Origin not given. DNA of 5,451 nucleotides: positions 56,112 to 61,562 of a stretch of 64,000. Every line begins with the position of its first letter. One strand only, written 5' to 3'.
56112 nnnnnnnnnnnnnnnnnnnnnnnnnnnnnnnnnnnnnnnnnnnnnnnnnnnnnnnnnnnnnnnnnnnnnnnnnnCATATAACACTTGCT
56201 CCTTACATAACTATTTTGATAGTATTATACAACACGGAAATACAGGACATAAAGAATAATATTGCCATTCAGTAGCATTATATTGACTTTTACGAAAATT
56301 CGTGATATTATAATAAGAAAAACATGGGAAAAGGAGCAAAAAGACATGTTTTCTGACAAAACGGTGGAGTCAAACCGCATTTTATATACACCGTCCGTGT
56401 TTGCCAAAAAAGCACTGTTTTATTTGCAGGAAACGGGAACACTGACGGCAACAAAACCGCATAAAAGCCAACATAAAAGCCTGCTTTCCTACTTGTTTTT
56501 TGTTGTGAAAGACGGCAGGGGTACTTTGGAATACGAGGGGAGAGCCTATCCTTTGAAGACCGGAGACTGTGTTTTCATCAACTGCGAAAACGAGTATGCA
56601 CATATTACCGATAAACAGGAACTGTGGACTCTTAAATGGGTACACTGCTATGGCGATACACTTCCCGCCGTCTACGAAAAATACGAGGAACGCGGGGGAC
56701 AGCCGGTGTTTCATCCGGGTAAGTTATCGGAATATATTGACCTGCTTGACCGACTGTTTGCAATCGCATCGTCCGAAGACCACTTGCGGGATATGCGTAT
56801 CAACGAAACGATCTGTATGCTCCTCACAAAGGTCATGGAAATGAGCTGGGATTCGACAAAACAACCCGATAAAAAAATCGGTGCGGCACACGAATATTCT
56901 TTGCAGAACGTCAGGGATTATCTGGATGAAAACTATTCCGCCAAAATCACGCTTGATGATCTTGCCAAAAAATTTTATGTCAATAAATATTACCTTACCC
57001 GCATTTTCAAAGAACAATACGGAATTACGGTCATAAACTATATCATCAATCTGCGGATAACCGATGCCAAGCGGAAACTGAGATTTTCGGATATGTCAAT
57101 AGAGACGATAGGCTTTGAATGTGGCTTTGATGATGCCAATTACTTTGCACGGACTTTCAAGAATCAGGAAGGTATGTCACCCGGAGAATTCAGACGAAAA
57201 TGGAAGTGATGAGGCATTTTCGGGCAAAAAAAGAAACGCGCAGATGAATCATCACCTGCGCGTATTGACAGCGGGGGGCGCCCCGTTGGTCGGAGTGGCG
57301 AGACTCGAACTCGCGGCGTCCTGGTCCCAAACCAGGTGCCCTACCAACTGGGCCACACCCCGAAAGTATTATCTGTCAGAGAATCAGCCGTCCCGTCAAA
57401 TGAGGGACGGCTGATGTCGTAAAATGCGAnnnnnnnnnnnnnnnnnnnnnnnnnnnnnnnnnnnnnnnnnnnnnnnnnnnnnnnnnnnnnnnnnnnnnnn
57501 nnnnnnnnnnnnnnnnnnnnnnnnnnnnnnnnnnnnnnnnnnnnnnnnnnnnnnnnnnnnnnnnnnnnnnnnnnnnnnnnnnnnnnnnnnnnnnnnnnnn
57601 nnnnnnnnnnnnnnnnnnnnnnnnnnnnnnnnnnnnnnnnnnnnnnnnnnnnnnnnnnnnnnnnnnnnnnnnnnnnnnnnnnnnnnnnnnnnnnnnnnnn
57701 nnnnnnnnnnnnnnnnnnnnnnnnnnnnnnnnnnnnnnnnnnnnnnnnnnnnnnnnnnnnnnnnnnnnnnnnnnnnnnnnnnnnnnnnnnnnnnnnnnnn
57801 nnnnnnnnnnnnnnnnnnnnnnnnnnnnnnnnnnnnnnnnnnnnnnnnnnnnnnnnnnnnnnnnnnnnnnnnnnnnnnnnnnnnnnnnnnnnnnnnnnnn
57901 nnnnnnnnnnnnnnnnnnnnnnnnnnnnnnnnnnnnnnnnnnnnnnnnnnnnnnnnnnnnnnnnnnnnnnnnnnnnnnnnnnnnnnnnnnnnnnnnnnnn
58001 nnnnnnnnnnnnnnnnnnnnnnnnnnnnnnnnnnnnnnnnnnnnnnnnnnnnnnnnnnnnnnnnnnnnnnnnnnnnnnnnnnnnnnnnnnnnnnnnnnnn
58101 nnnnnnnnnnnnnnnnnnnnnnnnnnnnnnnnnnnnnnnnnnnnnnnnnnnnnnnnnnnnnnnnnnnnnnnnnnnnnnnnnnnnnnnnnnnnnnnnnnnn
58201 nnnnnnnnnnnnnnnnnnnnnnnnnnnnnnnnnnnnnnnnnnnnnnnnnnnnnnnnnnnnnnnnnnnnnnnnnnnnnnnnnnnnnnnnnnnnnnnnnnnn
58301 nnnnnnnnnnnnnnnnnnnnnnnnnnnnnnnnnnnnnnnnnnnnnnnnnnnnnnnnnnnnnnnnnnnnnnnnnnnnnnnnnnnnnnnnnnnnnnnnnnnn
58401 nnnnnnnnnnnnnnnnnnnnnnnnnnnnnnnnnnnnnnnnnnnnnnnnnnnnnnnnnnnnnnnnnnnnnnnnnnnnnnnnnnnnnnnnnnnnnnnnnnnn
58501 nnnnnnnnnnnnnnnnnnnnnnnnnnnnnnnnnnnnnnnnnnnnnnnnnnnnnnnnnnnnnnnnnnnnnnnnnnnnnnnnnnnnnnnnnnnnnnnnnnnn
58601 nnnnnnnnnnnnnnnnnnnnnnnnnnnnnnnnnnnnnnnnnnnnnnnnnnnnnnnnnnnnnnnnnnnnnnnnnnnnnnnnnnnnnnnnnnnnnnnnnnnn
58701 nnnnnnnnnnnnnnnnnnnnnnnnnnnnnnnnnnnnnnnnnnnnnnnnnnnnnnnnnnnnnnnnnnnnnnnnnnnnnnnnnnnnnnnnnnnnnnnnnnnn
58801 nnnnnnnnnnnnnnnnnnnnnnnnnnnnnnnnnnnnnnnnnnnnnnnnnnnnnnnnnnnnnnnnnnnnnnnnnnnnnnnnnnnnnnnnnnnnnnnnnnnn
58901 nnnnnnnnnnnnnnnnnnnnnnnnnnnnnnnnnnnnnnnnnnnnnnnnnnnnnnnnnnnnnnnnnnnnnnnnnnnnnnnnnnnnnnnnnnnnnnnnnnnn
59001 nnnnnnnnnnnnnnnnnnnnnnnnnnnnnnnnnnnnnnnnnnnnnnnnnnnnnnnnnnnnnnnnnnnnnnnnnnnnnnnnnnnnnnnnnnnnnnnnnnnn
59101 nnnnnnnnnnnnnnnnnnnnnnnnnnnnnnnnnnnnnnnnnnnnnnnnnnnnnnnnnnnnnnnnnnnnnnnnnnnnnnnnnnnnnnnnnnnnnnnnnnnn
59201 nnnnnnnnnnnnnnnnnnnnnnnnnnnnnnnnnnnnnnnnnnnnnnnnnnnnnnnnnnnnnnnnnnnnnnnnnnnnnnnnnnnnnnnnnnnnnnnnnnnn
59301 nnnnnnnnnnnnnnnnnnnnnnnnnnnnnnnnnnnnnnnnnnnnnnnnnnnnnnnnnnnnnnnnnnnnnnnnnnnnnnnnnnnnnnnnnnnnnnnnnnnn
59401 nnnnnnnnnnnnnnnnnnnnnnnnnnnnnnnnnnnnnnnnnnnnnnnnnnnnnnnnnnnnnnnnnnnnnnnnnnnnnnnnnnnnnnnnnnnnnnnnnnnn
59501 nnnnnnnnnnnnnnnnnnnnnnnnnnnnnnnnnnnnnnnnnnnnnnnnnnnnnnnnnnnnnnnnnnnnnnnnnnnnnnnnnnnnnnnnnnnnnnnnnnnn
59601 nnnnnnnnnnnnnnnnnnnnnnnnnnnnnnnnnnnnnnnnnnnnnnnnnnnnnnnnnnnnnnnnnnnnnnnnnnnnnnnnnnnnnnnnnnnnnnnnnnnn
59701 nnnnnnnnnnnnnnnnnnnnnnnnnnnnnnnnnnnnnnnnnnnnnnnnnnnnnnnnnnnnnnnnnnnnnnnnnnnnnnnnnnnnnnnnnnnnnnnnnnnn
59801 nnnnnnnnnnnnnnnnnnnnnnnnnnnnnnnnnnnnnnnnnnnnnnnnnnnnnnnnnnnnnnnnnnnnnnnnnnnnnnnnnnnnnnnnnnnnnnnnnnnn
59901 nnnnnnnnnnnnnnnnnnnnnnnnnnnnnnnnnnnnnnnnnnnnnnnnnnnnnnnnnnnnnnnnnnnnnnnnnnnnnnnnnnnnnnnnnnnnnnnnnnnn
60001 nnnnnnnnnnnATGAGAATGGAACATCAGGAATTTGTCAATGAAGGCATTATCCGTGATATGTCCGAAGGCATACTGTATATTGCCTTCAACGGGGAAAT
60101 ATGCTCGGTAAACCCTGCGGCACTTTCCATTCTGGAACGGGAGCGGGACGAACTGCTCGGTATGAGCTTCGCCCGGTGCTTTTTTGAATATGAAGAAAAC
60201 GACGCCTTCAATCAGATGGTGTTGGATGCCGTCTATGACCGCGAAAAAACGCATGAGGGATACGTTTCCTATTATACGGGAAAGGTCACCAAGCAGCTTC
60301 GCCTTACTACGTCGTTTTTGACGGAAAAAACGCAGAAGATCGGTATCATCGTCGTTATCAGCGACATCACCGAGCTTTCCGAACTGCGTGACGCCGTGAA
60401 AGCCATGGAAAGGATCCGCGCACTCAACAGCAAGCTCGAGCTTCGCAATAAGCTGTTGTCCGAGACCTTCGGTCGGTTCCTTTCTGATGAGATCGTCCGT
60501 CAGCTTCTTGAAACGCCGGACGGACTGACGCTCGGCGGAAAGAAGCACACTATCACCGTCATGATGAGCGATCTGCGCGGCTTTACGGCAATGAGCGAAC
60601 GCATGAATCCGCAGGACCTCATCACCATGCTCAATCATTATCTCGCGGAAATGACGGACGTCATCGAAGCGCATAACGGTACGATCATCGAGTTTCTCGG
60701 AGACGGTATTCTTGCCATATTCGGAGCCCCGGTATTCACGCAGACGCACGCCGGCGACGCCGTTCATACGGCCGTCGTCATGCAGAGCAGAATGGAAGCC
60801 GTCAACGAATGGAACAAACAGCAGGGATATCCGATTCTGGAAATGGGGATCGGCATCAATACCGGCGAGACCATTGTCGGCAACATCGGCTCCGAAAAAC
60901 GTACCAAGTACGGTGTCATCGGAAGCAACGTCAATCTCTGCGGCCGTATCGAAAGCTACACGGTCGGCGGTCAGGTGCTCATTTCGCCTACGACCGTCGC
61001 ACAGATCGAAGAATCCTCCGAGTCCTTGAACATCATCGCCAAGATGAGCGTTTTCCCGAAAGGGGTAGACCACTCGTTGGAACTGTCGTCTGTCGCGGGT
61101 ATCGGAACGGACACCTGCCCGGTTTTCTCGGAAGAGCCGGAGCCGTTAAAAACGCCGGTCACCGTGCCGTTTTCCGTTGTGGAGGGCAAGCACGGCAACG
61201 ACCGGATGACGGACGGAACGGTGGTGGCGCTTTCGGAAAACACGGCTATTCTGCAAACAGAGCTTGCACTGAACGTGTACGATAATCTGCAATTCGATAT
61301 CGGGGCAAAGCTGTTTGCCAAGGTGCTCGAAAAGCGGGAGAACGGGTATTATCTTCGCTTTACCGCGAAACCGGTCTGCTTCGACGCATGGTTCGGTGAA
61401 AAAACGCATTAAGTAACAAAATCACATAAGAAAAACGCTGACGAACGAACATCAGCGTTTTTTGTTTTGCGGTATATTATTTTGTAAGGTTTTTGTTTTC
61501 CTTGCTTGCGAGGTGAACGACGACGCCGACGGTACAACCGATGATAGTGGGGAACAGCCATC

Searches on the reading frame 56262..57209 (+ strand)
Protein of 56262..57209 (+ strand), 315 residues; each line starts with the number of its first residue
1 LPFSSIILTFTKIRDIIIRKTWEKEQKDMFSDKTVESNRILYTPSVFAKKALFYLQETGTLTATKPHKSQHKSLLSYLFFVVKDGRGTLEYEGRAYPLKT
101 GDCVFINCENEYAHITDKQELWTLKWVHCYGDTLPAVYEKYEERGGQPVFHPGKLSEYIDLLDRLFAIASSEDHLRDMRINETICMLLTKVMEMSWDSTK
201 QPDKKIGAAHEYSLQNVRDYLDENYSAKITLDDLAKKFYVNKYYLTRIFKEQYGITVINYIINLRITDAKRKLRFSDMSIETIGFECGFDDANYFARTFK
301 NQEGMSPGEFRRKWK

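Call 74: search_protein_families(library=pfam, proteins=[window:56262-57209:+], max_evalue=0.00001)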
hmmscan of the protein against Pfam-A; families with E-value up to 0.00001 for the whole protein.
window:56262-57209:+ (315 aa): 3 families
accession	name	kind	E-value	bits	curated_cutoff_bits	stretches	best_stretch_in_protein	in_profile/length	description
PF12833.13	HTH_18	-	6.2e-23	81.3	33.6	1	234-313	1-80/80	Helix-turn-helix domain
PF00165.29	HTH_AraC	-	2e-20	72.8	26.6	2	276-312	7-42/42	Bacterial regulatory helix-turn-helix proteins, AraC family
PF02311.25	AraC_binding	-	8e-09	35.8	21.1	1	74-181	22-128/135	AraC-like ligand binding domain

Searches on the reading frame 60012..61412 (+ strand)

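Call 74: search_protein_families(library=pfam, proteins=[window:60012-61412:+], max_evalue=0.00001)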
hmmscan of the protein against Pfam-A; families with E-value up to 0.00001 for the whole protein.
window:60012-61412:+ (466 aa): 3 families
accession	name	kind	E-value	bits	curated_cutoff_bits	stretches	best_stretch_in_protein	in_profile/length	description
PF00211.25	Guanylate_cyc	-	5.3e-27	95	21.9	1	178-336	6-159/183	Adenylate and Guanylate cyclase catalytic domain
PF00989.32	PAS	-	2.5e-08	34.4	22.6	1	12-119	5-113/113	PAS fold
PF13426.13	PAS_9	-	2.2e-07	31.5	27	1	19-121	2-103/103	PAS domain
